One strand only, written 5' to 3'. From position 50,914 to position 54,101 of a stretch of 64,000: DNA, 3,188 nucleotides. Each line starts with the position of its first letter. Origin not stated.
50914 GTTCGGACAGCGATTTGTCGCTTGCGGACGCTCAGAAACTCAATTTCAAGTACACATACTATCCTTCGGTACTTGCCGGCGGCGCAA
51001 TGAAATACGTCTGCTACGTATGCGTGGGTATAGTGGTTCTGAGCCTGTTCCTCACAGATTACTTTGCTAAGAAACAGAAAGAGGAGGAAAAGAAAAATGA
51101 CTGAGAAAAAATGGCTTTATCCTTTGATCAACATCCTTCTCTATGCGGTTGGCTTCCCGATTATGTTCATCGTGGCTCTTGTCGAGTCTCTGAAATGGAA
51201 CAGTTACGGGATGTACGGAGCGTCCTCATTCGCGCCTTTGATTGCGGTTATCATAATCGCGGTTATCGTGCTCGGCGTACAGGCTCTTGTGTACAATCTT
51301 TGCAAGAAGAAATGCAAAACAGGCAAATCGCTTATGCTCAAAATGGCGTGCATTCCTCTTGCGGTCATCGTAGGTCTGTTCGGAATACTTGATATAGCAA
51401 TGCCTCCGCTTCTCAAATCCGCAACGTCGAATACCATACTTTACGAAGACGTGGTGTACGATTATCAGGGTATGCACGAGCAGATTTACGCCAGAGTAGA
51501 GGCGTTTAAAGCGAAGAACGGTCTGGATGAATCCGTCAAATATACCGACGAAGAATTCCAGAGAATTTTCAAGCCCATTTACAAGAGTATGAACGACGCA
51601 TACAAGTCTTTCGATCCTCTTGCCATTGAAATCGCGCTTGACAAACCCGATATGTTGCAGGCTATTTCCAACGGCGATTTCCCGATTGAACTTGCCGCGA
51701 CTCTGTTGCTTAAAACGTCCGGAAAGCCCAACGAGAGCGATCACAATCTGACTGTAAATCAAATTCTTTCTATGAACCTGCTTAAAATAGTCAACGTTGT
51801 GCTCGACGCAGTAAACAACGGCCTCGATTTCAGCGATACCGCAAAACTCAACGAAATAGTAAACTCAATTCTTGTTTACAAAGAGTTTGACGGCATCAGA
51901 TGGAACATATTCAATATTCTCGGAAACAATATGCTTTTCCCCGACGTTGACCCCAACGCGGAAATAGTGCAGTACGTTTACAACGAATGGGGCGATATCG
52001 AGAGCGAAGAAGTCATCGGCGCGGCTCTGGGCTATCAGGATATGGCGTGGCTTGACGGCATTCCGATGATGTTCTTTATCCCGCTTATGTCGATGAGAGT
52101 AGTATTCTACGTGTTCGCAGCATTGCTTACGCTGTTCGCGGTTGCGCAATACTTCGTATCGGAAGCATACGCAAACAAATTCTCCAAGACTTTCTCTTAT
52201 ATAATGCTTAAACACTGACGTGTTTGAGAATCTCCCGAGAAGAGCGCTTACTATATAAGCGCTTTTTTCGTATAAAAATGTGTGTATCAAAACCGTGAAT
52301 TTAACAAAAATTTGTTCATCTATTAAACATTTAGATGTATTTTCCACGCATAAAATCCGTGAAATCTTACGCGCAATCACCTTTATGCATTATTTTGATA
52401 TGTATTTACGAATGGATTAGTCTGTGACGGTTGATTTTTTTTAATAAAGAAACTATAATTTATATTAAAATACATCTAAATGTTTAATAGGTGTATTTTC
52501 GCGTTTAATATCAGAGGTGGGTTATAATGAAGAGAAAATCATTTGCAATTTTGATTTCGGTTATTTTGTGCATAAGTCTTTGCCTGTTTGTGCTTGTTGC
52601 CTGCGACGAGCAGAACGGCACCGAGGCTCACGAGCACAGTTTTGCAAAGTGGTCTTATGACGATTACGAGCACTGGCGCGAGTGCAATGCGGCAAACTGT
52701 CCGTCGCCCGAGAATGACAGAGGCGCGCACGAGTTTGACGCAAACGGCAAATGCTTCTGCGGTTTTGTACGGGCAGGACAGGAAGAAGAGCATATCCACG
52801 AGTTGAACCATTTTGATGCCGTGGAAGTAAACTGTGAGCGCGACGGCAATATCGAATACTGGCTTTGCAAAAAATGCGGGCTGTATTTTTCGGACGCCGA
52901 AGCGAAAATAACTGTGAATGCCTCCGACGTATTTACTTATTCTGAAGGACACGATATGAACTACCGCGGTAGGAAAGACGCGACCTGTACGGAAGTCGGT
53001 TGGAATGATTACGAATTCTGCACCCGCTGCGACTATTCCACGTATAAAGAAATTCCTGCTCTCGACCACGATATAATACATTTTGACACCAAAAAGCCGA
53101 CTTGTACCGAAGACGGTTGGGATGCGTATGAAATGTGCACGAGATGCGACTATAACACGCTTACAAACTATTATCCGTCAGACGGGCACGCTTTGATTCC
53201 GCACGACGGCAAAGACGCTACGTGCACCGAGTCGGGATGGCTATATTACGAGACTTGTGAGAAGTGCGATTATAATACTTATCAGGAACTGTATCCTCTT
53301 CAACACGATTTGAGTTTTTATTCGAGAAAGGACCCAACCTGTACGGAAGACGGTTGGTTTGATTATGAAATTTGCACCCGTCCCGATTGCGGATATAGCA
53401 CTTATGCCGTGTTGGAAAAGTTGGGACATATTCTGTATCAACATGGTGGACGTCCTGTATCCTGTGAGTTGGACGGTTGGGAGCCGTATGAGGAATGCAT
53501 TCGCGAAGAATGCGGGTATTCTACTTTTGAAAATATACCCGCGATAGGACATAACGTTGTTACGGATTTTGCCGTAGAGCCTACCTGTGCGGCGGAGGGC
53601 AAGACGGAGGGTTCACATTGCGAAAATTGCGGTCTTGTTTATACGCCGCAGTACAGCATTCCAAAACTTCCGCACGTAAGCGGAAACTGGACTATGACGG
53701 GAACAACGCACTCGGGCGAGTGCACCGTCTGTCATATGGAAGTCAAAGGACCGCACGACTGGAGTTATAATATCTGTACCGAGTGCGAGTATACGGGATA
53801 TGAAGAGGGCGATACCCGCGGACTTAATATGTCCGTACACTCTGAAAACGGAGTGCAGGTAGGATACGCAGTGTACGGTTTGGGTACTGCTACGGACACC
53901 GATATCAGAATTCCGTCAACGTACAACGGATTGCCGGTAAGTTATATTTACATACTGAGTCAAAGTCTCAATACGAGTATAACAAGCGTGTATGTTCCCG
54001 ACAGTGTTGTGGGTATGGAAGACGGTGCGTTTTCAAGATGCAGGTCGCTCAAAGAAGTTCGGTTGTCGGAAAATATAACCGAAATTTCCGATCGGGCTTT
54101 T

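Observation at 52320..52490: Candidate invertible promoter (phase-variation switch) in front of the 1552-aa LRR surface lipoprotein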

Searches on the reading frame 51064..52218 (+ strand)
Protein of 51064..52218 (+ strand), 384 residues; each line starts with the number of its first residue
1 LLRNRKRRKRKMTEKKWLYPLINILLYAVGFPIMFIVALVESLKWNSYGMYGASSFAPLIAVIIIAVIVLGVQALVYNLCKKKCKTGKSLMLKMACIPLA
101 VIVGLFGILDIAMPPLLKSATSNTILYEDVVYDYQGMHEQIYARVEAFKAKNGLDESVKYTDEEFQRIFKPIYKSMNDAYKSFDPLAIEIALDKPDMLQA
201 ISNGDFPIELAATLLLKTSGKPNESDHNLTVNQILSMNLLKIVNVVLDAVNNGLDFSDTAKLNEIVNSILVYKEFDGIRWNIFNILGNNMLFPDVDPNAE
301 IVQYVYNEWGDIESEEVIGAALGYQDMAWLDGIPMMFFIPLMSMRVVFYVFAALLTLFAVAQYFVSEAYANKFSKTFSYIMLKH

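Call 7: search_protein_families(library=pfam, proteins=[window:51064-52218:+])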
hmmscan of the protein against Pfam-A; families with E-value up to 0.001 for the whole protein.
window:51064-52218:+ (384 aa): 0 families

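Call 9: find_encoding_contigs(protein=window:51064-52218:+, flank=6000, max_places=10)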
Protein window:51064-52218:+ (384 aa): no gene with exactly this product is on record in the collection.

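Call 16: find_encoding_contigs(protein=window:51097-52218:+, flank=3000, max_places=10)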
Protein window:51097-52218:+ (373 aa): 5 contigs read that carry it; 3 places shown.
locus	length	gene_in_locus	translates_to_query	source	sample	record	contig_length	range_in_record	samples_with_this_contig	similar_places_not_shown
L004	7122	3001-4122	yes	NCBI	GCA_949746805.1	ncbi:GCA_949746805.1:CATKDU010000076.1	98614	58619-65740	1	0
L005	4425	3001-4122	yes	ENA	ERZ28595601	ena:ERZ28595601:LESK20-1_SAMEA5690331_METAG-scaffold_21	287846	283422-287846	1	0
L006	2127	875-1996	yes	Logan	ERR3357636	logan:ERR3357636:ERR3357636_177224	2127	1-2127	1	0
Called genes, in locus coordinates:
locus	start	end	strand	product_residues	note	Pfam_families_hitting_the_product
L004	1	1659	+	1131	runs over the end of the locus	-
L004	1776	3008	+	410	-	-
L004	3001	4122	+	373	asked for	-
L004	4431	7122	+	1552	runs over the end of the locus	-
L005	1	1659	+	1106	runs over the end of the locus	-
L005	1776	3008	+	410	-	-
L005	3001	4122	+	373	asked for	-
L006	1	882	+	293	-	?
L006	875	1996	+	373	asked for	-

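Call 21: find_homologous_proteins(query=window:51097-52218:+)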
Query window:51097-52218:+ (373 aa): 38 proteins with E <= 0.001 among 8000 candidates.
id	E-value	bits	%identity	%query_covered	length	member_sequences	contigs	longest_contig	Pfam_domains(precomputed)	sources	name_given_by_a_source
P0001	1.5e-242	822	100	100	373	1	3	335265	-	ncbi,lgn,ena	-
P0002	1.9e-198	677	80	100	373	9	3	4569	-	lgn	-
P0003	2.6e-198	676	80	100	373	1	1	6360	-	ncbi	-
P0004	9.8e-194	661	79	100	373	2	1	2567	-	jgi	-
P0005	2.1e-188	644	77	100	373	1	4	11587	-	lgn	-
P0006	2.8e-187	640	77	100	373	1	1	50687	-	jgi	-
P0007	1.1e-185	635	73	100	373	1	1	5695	-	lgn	-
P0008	8.1e-184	629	75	100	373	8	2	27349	-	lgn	-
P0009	1.3e-182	625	75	99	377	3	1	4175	-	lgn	-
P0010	1.4e-180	618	73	99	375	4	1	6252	-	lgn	-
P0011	2.0e-178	611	76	100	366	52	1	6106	-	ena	-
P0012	9.7e-177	605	72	100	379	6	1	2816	-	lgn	-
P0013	6.8e-166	570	69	100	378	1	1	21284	-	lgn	-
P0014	8.4e-153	527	64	98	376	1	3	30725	-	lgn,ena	-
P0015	1.4e-149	516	64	97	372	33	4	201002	-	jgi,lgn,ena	-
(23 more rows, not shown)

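Call 22: find_encoding_contigs(protein=P0006, flank=6000, max_places=6)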
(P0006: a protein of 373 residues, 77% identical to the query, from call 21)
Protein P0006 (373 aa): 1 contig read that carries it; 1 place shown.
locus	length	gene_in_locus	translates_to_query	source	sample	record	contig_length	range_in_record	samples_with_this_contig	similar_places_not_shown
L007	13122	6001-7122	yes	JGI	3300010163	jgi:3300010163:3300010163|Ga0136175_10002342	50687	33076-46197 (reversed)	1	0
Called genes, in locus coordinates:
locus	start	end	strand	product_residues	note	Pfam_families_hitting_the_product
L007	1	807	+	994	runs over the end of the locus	-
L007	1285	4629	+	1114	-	-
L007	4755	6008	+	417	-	-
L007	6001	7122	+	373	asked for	-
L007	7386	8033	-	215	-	PF01381:HTH_3 (weak), PF00717:Peptidase_S24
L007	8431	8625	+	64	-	-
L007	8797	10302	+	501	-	PF00478:IMPDH, PF00571:CBS (weak)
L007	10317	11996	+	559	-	PF01268:FTHFS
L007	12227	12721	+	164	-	PF00731:AIRC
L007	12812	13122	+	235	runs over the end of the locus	PF01259:SAICAR_synt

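Call 23: find_encoding_contigs(protein=P0008, flank=6000, max_places=6)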
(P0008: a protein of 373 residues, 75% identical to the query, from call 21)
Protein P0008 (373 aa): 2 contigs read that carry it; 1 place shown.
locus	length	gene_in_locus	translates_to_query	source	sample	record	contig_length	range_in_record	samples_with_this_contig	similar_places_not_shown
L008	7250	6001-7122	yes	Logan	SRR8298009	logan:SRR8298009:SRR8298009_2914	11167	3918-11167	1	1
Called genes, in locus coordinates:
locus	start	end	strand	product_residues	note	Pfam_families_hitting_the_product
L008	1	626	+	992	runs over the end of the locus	-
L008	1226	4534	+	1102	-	-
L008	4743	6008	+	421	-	-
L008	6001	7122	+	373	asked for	-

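Call 24: find_encoding_contigs(protein=P0005, flank=6000, max_places=6)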
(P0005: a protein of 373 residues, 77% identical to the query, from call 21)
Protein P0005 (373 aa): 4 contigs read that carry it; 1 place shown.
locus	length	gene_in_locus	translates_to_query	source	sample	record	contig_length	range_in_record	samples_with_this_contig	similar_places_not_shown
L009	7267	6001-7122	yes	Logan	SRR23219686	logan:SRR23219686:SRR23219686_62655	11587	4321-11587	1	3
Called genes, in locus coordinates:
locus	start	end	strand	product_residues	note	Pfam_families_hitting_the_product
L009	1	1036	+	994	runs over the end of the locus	-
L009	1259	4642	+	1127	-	-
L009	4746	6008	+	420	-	-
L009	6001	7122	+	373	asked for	-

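Call 35: find_related_loci(query=A1, collection=genome_contigs, flank=8000)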
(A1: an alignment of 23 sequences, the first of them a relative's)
Query A1 (373 aa) in genome_contigs; peptide patterns used: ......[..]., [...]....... (x = any residue, [..] = any of these).
55 stretches matched a pattern; 9 encode a relative of the query (tblastn E <= 1e-3); 9 distinct loci.
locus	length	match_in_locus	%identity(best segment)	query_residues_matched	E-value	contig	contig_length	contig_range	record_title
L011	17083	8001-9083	64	1-363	2e-156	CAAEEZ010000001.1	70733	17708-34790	MAG TPA_asm: Clostridia bacterium, isolate HGM11377, WGS project CAAEEZ010000000 data, contig: ERS396527_4_k85_793, whol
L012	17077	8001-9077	59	5-354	3e-142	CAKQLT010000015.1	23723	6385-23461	MAG: uncultured Clostridia bacterium isolate REFINED_METABAT215_TOP10_CONTIGS_1500_ASSEMBLY_K77_MERGED__Hadza_MoBio_hadz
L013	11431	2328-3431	61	4-373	5e-141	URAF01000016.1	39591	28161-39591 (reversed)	uncultured Clostridiales bacterium isolate UMGS814 genome assembly, contig: NODE_336_length_39591_cov_5.180797, whole ge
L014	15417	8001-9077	58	5-354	6e-141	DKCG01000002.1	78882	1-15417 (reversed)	MAG TPA_asm: Christensenella sp. UBA6880 UBA6880_contig_261, whole genome shotgun sequence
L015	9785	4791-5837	61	11-357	5e-140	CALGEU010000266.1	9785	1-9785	MAG TPA_asm: uncultured Clostridia bacterium isolate SRR1747033_bin.3_CONCOCT_v1.1_MAG genome assembly, contig: ERZ80825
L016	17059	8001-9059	60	4-356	1e-139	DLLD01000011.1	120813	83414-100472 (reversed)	MAG TPA_asm: Christensenella sp. UBA7571 UBA7571_contig_82, whole genome shotgun sequence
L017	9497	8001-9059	59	4-356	2e-138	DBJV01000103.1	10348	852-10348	MAG TPA_asm: Christensenella sp. UBA767 UBA767_contig_5762, whole genome shotgun sequence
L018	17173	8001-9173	34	5-358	3e-67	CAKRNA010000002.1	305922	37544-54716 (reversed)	MAG: uncultured Clostridia bacterium isolate REFINED_METABAT215_TOP10_CONTIGS_1500_ASSEMBLY_K77_MERGED__Hadza_PheChl_Fib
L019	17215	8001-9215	33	5-358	9e-66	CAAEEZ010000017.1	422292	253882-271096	MAG TPA_asm: Clostridia bacterium, isolate HGM11377, WGS project CAAEEZ010000000 data, contig: ERS396527_4_k85_172551, w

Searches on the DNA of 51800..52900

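Call 79: search_rna_families(source=window, start=51800, end=52900, threshold=evalue, max_evalue=1)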
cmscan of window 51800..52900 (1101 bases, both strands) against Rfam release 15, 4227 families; matches with E-value up to 1: 1.
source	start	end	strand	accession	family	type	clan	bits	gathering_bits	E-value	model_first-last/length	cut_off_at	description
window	52515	52602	+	RF00300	snoZ221_snoR21b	Gene; snRNA; snoRNA; CD-box;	-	20.4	44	0.2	1-91/91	no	Small nucleolar RNA Z221/R21b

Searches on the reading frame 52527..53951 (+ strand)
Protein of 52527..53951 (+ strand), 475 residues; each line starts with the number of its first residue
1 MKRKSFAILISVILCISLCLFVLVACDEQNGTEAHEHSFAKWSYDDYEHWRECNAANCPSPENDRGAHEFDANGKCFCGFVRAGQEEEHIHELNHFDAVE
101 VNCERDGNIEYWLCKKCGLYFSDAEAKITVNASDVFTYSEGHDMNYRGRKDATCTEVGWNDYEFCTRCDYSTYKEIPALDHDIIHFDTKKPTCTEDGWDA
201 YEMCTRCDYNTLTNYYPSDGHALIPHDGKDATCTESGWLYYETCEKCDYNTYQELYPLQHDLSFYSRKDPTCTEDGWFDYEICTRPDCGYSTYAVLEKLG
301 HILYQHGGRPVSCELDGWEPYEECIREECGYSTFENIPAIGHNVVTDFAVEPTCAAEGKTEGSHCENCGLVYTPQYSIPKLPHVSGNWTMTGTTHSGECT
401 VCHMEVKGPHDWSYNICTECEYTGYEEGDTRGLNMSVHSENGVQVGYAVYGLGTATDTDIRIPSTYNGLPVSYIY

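Call 33: find_homologous_proteins(query=window:52527-53951:+)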
Query seq(475 aa) (475 aa): 4779 proteins with E <= 0.001 among 8000 candidates; the best 120 are listed.
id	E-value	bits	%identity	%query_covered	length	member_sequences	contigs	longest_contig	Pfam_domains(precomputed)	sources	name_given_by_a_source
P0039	2.0e-197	675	41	65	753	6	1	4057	-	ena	-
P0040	6.3e-193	660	36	74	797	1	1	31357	-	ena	-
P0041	1.4e-181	623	36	71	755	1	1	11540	PF04512.19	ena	-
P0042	2.1e-179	616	37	82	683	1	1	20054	PF23612.1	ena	-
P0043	5.6e-178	611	37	82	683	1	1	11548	PF23612.1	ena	-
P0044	1.1e-175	603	37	82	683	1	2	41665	-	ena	-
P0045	1.2e-172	593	35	85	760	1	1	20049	PF23612.1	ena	-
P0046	3.9e-171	588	35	82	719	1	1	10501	-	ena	-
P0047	1.7e-168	580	44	65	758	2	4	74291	-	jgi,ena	-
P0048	4.1e-166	572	41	65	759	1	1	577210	-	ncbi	-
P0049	5.8e-166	571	45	53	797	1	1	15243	PF03589.19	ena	-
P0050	4.8e-165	568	37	69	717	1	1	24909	PF04512.19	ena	-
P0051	8.6e-165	568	41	68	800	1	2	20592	PF03589.19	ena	-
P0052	1.5e-156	540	37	79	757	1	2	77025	PF03589.19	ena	-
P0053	2.9e-154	533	41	67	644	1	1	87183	-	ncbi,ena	-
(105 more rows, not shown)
